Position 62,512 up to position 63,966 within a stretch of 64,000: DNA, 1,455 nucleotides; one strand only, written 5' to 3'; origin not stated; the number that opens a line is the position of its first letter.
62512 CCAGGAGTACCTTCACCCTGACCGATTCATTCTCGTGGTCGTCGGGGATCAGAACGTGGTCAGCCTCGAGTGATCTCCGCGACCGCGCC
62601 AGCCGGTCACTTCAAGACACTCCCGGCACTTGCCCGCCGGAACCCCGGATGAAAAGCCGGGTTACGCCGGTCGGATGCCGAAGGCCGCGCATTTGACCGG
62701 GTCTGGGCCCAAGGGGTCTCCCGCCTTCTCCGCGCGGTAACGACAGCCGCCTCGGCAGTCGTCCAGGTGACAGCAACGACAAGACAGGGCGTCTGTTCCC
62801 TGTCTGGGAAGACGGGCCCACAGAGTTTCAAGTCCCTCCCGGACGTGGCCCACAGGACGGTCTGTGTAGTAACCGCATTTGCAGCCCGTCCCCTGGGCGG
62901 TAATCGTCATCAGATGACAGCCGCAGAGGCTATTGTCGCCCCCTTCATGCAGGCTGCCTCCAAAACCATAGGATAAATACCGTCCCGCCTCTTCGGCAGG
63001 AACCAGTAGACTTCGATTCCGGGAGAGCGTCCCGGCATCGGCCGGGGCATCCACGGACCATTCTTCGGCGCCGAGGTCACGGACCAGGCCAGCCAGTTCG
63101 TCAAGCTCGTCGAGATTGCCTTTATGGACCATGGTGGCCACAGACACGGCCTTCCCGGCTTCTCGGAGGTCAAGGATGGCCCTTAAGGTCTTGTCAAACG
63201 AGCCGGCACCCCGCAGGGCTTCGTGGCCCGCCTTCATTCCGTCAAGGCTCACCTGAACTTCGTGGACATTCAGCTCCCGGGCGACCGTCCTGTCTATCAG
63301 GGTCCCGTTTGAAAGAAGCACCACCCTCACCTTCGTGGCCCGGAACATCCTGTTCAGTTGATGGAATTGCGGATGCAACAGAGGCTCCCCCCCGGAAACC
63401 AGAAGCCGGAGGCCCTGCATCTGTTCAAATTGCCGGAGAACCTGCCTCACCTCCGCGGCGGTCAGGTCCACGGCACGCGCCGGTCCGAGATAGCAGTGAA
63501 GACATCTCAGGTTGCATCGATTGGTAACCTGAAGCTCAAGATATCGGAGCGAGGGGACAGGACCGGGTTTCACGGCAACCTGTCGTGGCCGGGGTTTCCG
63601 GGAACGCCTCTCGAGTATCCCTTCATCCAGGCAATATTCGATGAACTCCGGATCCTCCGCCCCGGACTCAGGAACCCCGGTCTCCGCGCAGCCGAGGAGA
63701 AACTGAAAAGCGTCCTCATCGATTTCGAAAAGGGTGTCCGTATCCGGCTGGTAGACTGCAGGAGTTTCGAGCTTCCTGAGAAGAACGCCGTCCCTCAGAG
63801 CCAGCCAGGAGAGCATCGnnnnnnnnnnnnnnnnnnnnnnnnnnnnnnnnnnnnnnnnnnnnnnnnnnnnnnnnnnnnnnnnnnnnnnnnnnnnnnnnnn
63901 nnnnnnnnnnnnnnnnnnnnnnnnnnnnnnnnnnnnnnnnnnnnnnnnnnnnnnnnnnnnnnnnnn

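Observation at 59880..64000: aat-coupled radical SAM/SPASM enzyme with a PqqD-like N-terminal domain next to a secreted M16 peptidase pair (RiPP-like logic, no precursor seen)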

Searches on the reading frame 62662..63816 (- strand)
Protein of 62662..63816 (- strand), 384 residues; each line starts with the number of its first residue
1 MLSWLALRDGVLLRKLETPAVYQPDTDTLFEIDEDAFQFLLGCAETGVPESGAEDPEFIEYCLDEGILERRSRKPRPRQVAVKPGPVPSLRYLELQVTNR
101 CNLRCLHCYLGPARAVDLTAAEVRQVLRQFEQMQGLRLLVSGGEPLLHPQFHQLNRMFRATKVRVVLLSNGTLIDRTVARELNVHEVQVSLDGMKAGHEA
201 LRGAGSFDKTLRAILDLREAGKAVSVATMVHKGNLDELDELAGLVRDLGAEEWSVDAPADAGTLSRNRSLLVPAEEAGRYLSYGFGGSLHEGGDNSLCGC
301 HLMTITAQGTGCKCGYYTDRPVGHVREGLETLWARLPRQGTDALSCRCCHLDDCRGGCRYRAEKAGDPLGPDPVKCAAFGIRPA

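Call 3: search_protein_families(library=pfam, proteins=[window:62662-63816:-], max_evalue=0.01)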
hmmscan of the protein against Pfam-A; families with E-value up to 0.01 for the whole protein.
window:62662-63816:- (384 aa): 2 families
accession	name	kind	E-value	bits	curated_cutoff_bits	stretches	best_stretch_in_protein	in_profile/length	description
PF04055.27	Radical_SAM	-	5.8e-21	75.8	29.5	1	96-243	2-164/166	Radical SAM superfamily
PF13353.11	Fer4_12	-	0.00045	21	22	1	100-194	14-116/137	4Fe-4S single cluster domain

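Call 4: search_protein_families(library=ncbifam, proteins=[window:62662-63816:-], max_evalue=0.01)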
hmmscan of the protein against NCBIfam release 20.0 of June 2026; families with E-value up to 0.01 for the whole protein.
window:62662-63816:- (384 aa): 72 families (the best 25 are shown)
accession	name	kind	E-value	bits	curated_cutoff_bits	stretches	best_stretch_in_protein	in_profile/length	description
TIGR04250.1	SCM_rSAM_ScmE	equivalog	8.6e-29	100.5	400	1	91-267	3-188/358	SynChlorMet cassette radical SAM/SPASM protein ScmE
TIGR03962.1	mycofact_rSAM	equivalog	1.3e-28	100.1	265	1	95-251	16-179/339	mycofactocin radical SAM maturase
TIGR04054.1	rSAM_NirJ1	equivalog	2.6e-26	92.1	650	1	95-247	40-199/387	putative heme d1 biosynthesis radical SAM protein NirJ1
TIGR04051.1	rSAM_NirJ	equivalog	3.1e-26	92.2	515.45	1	97-264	8-182/354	heme d1 biosynthesis radical SAM protein NirJ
TIGR04055.1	rSAM_NirJ2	equivalog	2.8e-25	89.6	500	1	96-252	5-168/326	putative heme d1 biosynthesis radical SAM protein NirJ2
TIGR04546.1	rSAM_ahbC_deAc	equivalog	1.8e-24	86.2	650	1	96-247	44-202/390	12,18-didecarboxysiroheme deacetylase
TIGR04545.1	rSAM_ahbD_hemeb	equivalog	2.1e-24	86.6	500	1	96-255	5-172/339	heme b synthase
TIGR04340.1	rSAM_ACGX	hypoth_equivalog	9.8e-23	80.9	400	1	94-251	6-175/341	radical SAM/SPASM domain protein, ACGX system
TIGR04053.2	TIGR04053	equivalog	1.2e-22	80.7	395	1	96-255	13-183/366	TIGR04053 family radical SAM/SPASM domain-containing protein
NF045574.1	sacti_mat_StsB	exception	3.2e-22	79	625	1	87-249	92-260/466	StsB family radical SAM/SPASM domain sactipeptide maturase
NF050035.1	rSAM_WgK_link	exception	4.4e-22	78.6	650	1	93-256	11-182/367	radical SAM/SPASM peptide maturase WgkB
TIGR04347.1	pseudo_SAM_Halo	equivalog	6.9e-22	78.2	525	1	96-252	43-206/390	TIGR04347 family pseudo-SAM/SPASM protein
TIGR04303.1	GeoRSP_rSAM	equivalog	4.1e-21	75.9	400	1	96-251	10-170/325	GeoRSP system radical SAM/SPASM protein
TIGR04251.1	SCM_rSAM_ScmF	equivalog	6.6e-20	71.8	400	1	90-252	3-176/353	SynChlorMet cassette radical SAM/SPASM protein ScmF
TIGR02666.1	moaA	equivalog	2.9e-19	69.2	284.05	1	90-247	9-182/336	GTP 3',8-cyclase MoaA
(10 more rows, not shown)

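Call 6: find_encoding_contigs(protein=window:62662-63816:-, flank=10000, max_places=6)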
Protein window:62662-63816:- (384 aa): 1 contig read that carries it; 1 place shown.
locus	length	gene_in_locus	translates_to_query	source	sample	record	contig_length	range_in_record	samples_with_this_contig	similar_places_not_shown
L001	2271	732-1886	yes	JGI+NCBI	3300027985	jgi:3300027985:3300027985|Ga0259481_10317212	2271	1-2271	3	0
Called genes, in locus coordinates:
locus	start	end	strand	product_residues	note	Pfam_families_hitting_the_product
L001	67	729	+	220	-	PF03588:Leu_Phe_trans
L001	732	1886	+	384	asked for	PF04055:Radical_SAM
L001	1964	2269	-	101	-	?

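Call 7: find_homologous_proteins(query=window:62662-63816:-, max_evalue=0.00001)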
Query window:62662-63816:- (384 aa): 3445 proteins with E <= 0.00001 among 8000 candidates; the best 120 are listed.
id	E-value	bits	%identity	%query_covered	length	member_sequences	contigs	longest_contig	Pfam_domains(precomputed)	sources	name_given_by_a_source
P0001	2.0e-257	872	99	100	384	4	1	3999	PF04055.28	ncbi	ncbi:MAG: radical SAM protein [Thermodesulfobacteriota bacterium]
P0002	3.8e-188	644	73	99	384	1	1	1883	PF04055.28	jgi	-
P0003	5.7e-168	577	65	99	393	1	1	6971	PF04055.28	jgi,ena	-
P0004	9.2e-136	471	55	98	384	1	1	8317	PF04055.28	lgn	-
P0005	4.5e-129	449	52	98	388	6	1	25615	PF04055.28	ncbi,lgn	-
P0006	1.9e-128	447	53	96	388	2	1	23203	PF04055.28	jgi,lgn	jgi:radical SAM protein with 4Fe4S-binding SPASM domain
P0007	4.7e-126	439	51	98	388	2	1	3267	PF04055.28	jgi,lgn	jgi:radical SAM protein with 4Fe4S-binding SPASM domain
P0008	6.4e-125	435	53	96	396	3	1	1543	PF04055.28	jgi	-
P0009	8.3e-125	435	51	98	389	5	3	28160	PF04055.28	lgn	-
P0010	1.7e-124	434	52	96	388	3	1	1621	PF04055.28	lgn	-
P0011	2.2e-124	434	51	98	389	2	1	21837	PF04055.28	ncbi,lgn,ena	-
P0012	1.5e-123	431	52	97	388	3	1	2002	PF04055.28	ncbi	-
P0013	1.5e-123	431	51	99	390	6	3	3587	PF04055.28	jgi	jgi:radical SAM protein with 4Fe4S-binding SPASM domain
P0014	5.8e-123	429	51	99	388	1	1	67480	PF04055.28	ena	-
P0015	7.8e-123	428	51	99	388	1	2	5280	PF04055.28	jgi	jgi:radical SAM protein with 4Fe4S-binding SPASM domain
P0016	1.1e-122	428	54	93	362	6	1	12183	PF04055.28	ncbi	-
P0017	2.0e-122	427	50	99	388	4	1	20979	PF04055.28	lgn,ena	-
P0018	2.9e-122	427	51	98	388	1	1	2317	PF04055.28,PF13353.12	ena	-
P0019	3.6e-122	426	50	99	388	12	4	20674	PF04055.28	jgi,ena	-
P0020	4.1e-122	426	50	99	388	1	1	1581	PF04055.28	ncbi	-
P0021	4.6e-122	426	49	99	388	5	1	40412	PF04055.28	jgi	jgi:radical SAM protein with 4Fe4S-binding SPASM domain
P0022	7.1e-122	425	52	95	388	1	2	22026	PF04055.28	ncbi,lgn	-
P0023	8.1e-122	425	51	97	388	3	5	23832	PF04055.28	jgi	jgi:radical SAM protein with 4Fe4S-binding SPASM domain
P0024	8.5e-122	425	50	98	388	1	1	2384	PF04055.28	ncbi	-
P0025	9.8e-122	425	50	96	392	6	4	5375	PF04055.28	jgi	-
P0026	9.8e-122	425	50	97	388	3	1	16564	PF04055.28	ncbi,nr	ncbi:MAG TPA: radical SAM protein [Thermodesulfobacteriota bacterium]|nr:radical SAM protein [Thermo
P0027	1.0e-121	425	50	96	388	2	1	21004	PF04055.28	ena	-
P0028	1.3e-121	424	50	98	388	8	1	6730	PF04055.28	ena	-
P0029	1.6e-121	424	53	97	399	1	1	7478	PF04055.28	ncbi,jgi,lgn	-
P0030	1.9e-121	424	51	96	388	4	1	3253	PF04055.28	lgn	-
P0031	2.6e-121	423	49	98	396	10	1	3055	PF04055.28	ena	-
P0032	3.1e-121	423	52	95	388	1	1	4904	PF04055.28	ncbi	-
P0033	3.8e-121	423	49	98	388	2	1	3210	PF04055.28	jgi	jgi:radical SAM protein with 4Fe4S-binding SPASM domain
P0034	6.5e-121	422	50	99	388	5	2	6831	PF04055.28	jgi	jgi:radical SAM protein with 4Fe4S-binding SPASM domain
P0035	7.1e-121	422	50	98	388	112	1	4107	PF04055.28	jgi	jgi:radical SAM protein with 4Fe4S-binding SPASM domain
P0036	7.6e-121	422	50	98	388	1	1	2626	PF04055.28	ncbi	-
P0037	1.0e-120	421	50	99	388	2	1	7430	PF04055.28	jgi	jgi:radical SAM protein with 4Fe4S-binding SPASM domain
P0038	1.2e-120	421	49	99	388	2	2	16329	PF04055.28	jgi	jgi:radical SAM protein with 4Fe4S-binding SPASM domain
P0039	1.5e-120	421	49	98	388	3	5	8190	PF04055.28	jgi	jgi:radical SAM protein with 4Fe4S-binding SPASM domain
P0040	1.5e-120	421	51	96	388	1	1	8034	PF04055.28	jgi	jgi:radical SAM protein with 4Fe4S-binding SPASM domain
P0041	1.6e-120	421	51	98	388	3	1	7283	PF04055.28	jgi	-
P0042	1.6e-120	421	50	99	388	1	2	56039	PF04055.28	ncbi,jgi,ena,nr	ncbi:MAG TPA: radical SAM protein [Thermodesulfobacteriota bacterium]|jgi:radical SAM protein with 4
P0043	1.7e-120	421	50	99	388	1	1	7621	PF04055.28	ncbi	-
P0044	1.8e-120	421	50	98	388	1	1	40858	PF04055.28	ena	-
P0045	2.3e-120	420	49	98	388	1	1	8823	PF04055.28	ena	-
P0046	2.3e-120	420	52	96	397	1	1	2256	PF04055.28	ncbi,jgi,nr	ncbi:MAG: radical SAM protein [Deltaproteobacteria bacterium]|nr:MAG: radical SAM protein [Deltaprot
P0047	2.8e-120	420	49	98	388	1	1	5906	PF04055.28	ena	-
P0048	2.8e-120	420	50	99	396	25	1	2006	PF04055.28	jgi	-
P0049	3.0e-120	420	50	99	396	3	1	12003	PF04055.28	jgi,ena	-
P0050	3.8e-120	420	51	98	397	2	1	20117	PF04055.28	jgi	jgi:radical SAM protein with 4Fe4S-binding SPASM domain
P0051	3.9e-120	420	49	99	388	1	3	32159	PF04055.28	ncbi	ncbi:MAG: radical SAM protein [Thermodesulfobacteriota bacterium]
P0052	4.1e-120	420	50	99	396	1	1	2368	PF04055.28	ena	-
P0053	4.1e-120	420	49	98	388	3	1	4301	PF04055.28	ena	-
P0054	4.5e-120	419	49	99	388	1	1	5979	PF04055.28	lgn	-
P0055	5.2e-120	419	49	99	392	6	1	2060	PF04055.28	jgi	jgi:radical SAM protein with 4Fe4S-binding SPASM domain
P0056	5.3e-120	419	50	99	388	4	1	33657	PF04055.28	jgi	-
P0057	5.3e-120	419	51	98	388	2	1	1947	PF04055.28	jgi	jgi:radical SAM protein with 4Fe4S-binding SPASM domain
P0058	5.4e-120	419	49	99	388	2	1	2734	PF04055.28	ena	-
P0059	5.6e-120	419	49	99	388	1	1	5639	PF04055.28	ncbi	-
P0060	6.0e-120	419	49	99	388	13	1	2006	PF04055.28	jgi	jgi:radical SAM protein with 4Fe4S-binding SPASM domain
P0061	6.0e-120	419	49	98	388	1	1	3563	PF04055.28,PF13353.12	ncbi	-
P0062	6.9e-120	419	48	98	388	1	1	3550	PF04055.28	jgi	-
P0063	7.5e-120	419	49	98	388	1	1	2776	PF04055.28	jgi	jgi:radical SAM protein with 4Fe4S-binding SPASM domain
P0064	8.4e-120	419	51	98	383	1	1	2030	PF04055.28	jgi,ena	-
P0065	8.4e-120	418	49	98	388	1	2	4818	PF04055.28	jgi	jgi:radical SAM protein with 4Fe4S-binding SPASM domain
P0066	9.0e-120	418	49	98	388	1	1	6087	PF04055.28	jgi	jgi:radical SAM protein with 4Fe4S-binding SPASM domain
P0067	1.0e-119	418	49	98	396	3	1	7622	PF04055.28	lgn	-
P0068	1.1e-119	418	49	98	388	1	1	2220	PF04055.28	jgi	jgi:radical SAM protein with 4Fe4S-binding SPASM domain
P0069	1.2e-119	418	49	98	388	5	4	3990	PF04055.28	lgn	-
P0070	1.2e-119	418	49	98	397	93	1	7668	PF04055.28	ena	-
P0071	1.2e-119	418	49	99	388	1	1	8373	PF04055.28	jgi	-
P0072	1.3e-119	418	50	98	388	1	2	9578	PF04055.28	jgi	jgi:radical SAM protein with 4Fe4S-binding SPASM domain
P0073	1.3e-119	418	50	96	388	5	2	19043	PF04055.28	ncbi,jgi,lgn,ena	-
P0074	1.3e-119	418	49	99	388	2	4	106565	PF04055.28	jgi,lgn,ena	-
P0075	1.4e-119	418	50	96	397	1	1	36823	PF04055.28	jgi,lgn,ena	-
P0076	1.6e-119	418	49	98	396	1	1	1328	PF04055.28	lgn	-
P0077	1.6e-119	418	49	98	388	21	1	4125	PF04055.28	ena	-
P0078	1.7e-119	417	50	96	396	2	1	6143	PF04055.28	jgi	jgi:radical SAM protein with 4Fe4S-binding SPASM domain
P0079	1.8e-119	417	49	98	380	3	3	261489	PF04055.28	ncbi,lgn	-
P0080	2.4e-119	417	48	99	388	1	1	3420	PF04055.28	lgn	-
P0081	2.4e-119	417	49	99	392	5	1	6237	PF04055.28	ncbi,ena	-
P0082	2.8e-119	417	49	99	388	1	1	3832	PF04055.28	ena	-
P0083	2.9e-119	417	50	98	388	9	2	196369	PF04055.28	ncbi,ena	-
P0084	3.3e-119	417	50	99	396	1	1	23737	PF04055.28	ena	-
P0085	3.5e-119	416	49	99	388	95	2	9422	PF04055.28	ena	-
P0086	3.6e-119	416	49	99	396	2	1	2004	PF04055.28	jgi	jgi:radical SAM protein with 4Fe4S-binding SPASM domain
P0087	3.7e-119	416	50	99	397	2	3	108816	PF04055.28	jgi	jgi:radical SAM protein with 4Fe4S-binding SPASM domain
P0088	3.8e-119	416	49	99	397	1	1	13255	PF04055.28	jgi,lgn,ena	-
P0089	4.0e-119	416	50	96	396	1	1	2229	PF04055.28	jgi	-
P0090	4.1e-119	416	49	98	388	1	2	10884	PF04055.28,PF13353.12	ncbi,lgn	-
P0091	4.7e-119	416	49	98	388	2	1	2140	PF04055.28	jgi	jgi:radical SAM protein with 4Fe4S-binding SPASM domain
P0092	4.7e-119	416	49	99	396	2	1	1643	PF04055.28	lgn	-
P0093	6.4e-119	416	50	98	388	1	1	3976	PF04055.28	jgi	jgi:radical SAM protein with 4Fe4S-binding SPASM domain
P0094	7.0e-119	415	50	95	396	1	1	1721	PF04055.28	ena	-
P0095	7.0e-119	415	50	98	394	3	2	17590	PF04055.28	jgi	jgi:AdoMet-dependent heme synthase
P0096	7.3e-119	415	50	98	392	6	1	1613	PF04055.28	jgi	-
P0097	7.4e-119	415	51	99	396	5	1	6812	PF04055.28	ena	-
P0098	8.5e-119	415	49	99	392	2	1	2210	PF04055.28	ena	-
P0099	9.8e-119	415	49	98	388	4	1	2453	PF04055.28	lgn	-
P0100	1.2e-118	415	49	99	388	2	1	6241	PF04055.28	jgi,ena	-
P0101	1.2e-118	415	49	99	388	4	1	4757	PF04055.28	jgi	-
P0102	1.2e-118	415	49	97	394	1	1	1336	PF04055.28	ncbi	-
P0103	1.4e-118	414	49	98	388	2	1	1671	PF04055.28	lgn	-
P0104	1.5e-118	414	51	99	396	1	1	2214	PF04055.28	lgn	-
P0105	1.7e-118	414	50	99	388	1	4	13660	PF04055.28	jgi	jgi:radical SAM protein with 4Fe4S-binding SPASM domain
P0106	1.9e-118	414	49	98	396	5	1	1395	PF04055.28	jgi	jgi:MoaA/NifB/PqqE/SkfB family radical SAM enzyme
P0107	1.9e-118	414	50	96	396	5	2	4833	PF04055.28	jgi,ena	-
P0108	2.1e-118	414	48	98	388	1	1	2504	PF04055.28,PF13353.12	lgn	-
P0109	2.2e-118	414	51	99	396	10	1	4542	PF04055.28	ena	-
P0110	2.2e-118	414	49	98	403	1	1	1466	PF04055.28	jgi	jgi:radical SAM protein with 4Fe4S-binding SPASM domain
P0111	2.3e-118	414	48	98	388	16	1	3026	PF04055.28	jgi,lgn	-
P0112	2.4e-118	414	51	98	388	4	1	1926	PF04055.28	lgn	-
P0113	2.4e-118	414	50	99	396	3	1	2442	PF04055.28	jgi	jgi:radical SAM protein with 4Fe4S-binding SPASM domain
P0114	2.6e-118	414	49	98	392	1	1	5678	PF04055.28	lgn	-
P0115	2.8e-118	413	49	98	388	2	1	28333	PF04055.28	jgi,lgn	jgi:radical SAM protein with 4Fe4S-binding SPASM domain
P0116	2.9e-118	413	50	99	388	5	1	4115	PF04055.28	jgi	jgi:radical SAM protein with 4Fe4S-binding SPASM domain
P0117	2.9e-118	413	49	98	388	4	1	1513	PF04055.28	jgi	-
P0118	3.2e-118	413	51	99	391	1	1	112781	PF04055.28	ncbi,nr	ncbi:MAG: radical SAM protein [Desulfobacterota bacterium]|nr:radical SAM protein [Thermodesulfobact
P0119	3.4e-118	413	50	97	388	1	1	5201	PF04055.28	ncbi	-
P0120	3.5e-118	413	49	96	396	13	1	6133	PF04055.28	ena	-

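Call 9: find_related_loci(query=A1, collection=genome_contigs, flank=8000)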
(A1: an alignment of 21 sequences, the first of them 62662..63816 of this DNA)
Query A1 (384 aa) in genome_contigs; peptide patterns used: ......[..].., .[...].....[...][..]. (x = any residue, [..] = any of these).
599 stretches matched a pattern (row limit reached: there are more); 503 encode a relative of the query (tblastn E <= 1e-3); the best 80 are kept; 80 distinct loci.
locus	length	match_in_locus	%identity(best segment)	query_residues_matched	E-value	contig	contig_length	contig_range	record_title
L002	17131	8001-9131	52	4-381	4e-133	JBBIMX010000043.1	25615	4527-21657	MAG: Deltaproteobacteria bacterium isolate BQF270218_bin_242 NODE_453_length_25615_cov_6.367449, whole genome shotgun se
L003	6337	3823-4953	51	4-381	2e-128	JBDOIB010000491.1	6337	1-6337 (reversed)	MAG: Thermodesulfobacteriota bacterium isolate TC202112_Ori_Bins020 k147_388346, whole genome shotgun sequence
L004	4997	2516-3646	51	4-381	1e-128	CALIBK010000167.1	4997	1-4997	MAG: uncultured bacterium isolate S1_Bin_MAXBIN__233_1 genome assembly, contig: c_000001400803, whole genome shotgun seq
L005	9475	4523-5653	49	4-381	6e-127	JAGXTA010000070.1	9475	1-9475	MAG: Deltaproteobacteria bacterium isolate CROMO_BS_46_3 c_000000295596, whole genome shotgun sequence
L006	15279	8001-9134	49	3-381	2e-126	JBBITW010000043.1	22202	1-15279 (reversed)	MAG: Deltaproteobacteria bacterium isolate RSS170216_bin_405 NODE_2610_length_22202_cov_7.056938, whole genome shotgun s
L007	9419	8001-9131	49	4-381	2e-125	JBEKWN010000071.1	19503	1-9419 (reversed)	MAG: Thermodesulfobacteriota bacterium isolate SPRUCE 629 SPRUCE_629_71, whole genome shotgun sequence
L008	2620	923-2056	50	3-381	8e-132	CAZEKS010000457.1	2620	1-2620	MAG TPA_asm: uncultured Syntrophaceae bacterium isolate binchicken_co189_49 genome assembly, contig: NODE_66972_length_2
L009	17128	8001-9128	50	5-381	1e-122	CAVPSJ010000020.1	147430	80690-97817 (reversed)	MAG: uncultured delta proteobacterium isolate MFD10007.bin.2.36 genome assembly, contig: contig_95226, whole genome shot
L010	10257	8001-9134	50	3-381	1e-122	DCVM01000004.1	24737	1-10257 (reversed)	MAG TPA_asm: Syntrophaceae bacterium UBA2188 UBA2188_contig_18672, whole genome shotgun sequence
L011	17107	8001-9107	49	12-381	1e-121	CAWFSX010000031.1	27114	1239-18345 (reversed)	MAG: uncultured delta proteobacterium isolate MFD00709.bin.2.41 genome assembly, contig: contig_164671, whole genome sho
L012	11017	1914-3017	49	13-381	2e-121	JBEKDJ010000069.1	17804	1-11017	MAG: Thermodesulfobacteriota bacterium isolate SPRUCE 180 SPRUCE_180_69, whole genome shotgun sequence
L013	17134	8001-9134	49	4-382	8e-121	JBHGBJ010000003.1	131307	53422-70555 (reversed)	MAG: Thermodesulfobacteriota bacterium isolate SBS.BIN.12 SBSBIN12_contig_3, whole genome shotgun sequence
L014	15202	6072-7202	48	4-381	2e-120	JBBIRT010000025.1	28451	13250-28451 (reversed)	MAG: Deltaproteobacteria bacterium isolate SLS170214_bin_356 NODE_1902_length_28451_cov_4.911783, whole genome shotgun s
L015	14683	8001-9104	50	13-381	1e-119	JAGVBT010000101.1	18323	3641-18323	MAG: Deltaproteobacteria bacterium isolate DeMMO6_17 c_000000095089, whole genome shotgun sequence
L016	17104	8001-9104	50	13-381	4e-119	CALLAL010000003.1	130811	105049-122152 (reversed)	MAG: uncultured bacterium isolate N1_Bin_METABAT__110_1 genome assembly, contig: c_000001083298, whole genome shotgun se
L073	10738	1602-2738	48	3-384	3e-106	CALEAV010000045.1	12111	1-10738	MAG: uncultured bacterium isolate R1_Bin_MAXBIN__089_1 genome assembly, contig: c_000000753996, whole genome shotgun seq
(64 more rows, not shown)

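Call 15: find_encoding_contigs(protein=P0001, flank=10000, max_places=4)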
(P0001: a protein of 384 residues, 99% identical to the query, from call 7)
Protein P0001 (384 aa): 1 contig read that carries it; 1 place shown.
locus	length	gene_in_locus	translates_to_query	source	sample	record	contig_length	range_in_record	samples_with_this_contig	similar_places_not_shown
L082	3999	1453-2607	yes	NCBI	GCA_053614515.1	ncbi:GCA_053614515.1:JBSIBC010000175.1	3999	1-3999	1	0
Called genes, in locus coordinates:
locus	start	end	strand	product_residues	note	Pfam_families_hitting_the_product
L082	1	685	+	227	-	PF07724:AAA_2, PF07728:AAA_5 (faint), PF10431:ClpB_D2-small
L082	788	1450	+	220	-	PF03588:Leu_Phe_trans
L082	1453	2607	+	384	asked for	PF04055:Radical_SAM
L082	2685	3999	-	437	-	PF00675:Peptidase_M16, PF05193:Peptidase_M16_C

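Call 16: find_encoding_contigs(protein=P0003, flank=10000, max_places=4)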
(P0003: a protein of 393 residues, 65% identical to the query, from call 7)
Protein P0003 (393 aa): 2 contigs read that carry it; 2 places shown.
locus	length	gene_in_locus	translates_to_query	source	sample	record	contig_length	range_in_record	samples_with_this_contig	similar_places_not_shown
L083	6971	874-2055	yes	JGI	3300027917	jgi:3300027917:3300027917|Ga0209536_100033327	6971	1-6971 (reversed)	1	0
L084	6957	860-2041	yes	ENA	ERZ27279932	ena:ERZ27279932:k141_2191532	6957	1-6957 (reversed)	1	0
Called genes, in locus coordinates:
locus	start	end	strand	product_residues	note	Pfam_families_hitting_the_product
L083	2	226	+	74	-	?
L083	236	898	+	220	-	PF03588:Leu_Phe_trans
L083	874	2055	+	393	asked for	PF04055:Radical_SAM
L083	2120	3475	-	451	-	PF00675:Peptidase_M16, PF05193:Peptidase_M16_C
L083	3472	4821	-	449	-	PF00675:Peptidase_M16, PF05193:Peptidase_M16_C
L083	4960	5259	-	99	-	-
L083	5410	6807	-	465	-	PF01026:TatD_DNase, PF04055:Radical_SAM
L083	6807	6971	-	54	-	?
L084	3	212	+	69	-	?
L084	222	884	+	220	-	PF03588:Leu_Phe_trans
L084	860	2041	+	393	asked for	PF04055:Radical_SAM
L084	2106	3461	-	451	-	PF00675:Peptidase_M16, PF05193:Peptidase_M16_C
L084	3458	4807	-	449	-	PF00675:Peptidase_M16, PF05193:Peptidase_M16_C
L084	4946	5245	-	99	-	-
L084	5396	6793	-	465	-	PF01026:TatD_DNase, PF04055:Radical_SAM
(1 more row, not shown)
